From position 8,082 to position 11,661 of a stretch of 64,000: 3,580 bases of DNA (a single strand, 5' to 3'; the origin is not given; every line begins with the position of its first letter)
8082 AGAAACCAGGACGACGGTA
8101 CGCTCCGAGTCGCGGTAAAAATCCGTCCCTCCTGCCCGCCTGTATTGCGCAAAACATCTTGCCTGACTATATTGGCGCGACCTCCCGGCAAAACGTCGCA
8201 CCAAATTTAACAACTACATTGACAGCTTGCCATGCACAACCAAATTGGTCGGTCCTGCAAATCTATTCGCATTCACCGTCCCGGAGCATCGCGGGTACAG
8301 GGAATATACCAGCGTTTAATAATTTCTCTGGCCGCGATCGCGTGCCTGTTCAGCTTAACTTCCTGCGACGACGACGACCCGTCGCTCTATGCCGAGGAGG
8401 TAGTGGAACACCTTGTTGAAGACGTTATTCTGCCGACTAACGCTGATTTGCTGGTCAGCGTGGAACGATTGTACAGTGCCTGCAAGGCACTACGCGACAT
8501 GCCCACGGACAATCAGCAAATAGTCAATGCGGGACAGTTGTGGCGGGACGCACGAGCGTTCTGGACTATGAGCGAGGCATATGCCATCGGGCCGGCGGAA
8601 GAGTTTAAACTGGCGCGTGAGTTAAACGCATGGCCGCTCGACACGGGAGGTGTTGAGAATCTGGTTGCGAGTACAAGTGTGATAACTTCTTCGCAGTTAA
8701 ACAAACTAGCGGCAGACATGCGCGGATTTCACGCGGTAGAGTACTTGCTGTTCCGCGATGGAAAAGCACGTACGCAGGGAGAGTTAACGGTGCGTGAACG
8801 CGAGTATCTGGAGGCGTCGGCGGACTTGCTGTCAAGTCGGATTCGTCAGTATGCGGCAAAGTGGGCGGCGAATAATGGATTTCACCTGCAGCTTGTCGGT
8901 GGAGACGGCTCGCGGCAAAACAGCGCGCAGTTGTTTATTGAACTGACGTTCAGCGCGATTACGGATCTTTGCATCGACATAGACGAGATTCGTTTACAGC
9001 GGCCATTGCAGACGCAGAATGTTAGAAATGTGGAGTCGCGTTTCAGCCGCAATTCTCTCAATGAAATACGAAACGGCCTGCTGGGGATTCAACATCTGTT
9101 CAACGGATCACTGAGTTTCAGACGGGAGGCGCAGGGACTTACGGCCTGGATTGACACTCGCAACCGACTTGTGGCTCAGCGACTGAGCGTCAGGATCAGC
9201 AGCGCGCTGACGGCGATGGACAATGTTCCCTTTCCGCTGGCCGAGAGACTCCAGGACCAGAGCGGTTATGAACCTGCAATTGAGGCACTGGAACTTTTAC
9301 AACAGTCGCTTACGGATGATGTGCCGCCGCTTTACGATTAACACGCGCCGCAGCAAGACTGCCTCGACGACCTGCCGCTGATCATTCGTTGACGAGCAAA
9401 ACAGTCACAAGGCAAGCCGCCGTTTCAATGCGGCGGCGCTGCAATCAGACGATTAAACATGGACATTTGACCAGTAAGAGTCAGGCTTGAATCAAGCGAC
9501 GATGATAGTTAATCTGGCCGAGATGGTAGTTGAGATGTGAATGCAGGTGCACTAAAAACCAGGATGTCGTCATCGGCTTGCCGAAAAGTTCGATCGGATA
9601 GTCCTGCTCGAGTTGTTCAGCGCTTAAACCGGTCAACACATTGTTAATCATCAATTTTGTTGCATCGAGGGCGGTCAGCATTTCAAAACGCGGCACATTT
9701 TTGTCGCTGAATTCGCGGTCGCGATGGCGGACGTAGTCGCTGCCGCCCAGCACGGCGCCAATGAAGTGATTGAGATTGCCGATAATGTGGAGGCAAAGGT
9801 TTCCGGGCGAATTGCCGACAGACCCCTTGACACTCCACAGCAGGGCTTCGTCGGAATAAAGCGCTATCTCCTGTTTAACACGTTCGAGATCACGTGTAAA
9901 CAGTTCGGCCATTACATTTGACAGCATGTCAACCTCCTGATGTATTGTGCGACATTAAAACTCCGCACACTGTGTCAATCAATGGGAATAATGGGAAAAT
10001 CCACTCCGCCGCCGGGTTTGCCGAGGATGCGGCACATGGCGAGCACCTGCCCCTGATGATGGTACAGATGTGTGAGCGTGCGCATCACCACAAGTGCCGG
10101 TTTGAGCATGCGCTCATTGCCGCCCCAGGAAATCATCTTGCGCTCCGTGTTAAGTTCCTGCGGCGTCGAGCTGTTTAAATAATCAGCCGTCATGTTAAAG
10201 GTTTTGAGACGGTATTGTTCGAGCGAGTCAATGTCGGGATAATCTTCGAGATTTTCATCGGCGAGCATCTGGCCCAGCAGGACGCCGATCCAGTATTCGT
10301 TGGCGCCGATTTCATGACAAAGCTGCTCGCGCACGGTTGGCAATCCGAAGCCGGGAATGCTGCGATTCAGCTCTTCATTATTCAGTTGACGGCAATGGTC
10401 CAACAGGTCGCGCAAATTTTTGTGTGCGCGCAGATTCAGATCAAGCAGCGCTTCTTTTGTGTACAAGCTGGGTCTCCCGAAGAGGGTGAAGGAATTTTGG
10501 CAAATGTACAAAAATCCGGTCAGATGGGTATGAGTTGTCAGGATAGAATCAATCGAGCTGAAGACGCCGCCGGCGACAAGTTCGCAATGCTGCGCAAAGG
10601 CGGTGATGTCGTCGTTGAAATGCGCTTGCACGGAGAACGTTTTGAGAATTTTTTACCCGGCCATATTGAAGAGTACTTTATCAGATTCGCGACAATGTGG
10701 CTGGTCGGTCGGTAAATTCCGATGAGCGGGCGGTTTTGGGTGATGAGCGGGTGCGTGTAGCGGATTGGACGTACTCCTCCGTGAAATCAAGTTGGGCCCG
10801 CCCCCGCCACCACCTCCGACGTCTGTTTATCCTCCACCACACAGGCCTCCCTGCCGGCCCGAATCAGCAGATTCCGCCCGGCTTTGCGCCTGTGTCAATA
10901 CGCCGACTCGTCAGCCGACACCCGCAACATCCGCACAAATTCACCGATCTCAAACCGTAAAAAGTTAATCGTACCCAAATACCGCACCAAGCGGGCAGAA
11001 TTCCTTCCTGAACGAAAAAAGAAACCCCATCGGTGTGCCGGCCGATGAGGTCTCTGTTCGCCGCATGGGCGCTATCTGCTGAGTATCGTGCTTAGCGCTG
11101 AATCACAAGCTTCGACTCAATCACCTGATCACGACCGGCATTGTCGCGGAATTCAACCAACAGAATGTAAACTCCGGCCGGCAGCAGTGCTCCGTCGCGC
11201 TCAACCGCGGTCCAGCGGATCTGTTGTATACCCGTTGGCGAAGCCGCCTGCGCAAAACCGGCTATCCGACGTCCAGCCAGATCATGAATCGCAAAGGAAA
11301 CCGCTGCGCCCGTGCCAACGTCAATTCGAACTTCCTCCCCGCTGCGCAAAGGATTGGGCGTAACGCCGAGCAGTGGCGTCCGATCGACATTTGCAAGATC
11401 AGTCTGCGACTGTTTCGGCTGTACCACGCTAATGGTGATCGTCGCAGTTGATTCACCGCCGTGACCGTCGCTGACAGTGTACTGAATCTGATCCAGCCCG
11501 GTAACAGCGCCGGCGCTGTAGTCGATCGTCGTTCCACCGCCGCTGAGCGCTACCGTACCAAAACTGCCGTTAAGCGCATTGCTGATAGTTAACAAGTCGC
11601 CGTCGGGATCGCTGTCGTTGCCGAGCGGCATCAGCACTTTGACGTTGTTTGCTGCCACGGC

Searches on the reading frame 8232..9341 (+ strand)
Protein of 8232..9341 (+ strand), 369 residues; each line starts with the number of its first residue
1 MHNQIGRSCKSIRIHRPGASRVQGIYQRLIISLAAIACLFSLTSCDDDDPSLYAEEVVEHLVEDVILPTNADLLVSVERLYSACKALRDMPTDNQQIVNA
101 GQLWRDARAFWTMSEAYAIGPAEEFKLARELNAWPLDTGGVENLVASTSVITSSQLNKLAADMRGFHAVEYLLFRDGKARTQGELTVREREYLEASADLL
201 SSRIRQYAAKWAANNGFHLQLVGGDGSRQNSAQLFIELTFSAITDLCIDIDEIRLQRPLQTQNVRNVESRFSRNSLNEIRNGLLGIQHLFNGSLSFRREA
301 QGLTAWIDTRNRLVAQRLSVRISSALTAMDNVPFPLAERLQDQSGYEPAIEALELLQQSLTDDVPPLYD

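Call 62: search_protein_families(library=pfam, proteins=[window:8232-9341:+], max_evalue=0.0001)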
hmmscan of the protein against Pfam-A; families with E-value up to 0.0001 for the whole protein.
window:8232-9341:+ (369 aa): 1 family
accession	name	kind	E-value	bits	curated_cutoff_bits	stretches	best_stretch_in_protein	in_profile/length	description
PF09375.15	Peptidase_M75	-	2.1e-40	139.5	23.5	1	66-357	1-282/288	Imelysin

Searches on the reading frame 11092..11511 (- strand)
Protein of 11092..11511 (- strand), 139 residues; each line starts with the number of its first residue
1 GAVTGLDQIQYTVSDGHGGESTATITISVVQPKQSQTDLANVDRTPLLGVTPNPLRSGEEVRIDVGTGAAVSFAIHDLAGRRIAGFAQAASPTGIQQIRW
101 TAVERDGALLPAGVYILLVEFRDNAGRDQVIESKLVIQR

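Call 86: search_protein_families(library=ncbifam, proteins=[window:11092-11511:-], max_evalue=0.001)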
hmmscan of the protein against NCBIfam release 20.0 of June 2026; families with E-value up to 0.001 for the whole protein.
window:11092-11511:- (139 aa): 4 families
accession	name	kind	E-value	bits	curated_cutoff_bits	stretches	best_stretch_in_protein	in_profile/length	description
NF033707.1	T9SS_sortase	equivalog_domain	2.1e-07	29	420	1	4-137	963-1094/1095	type IX secretion system sortase PorU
TIGR04183.1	Por_Secre_tail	domain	2.7e-05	24.1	23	1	50-122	1-61/72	T9SS type A sorting domain-containing protein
NF012211.1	tand_rpt_95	domain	0.00014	21.7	90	1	4-30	59-85/98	tandem-95 repeat protein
NF005176.1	PRK06655.1-1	equivalog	0.00085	19.3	230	0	70-129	98-156/197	flagellar hook assembly protein FlgD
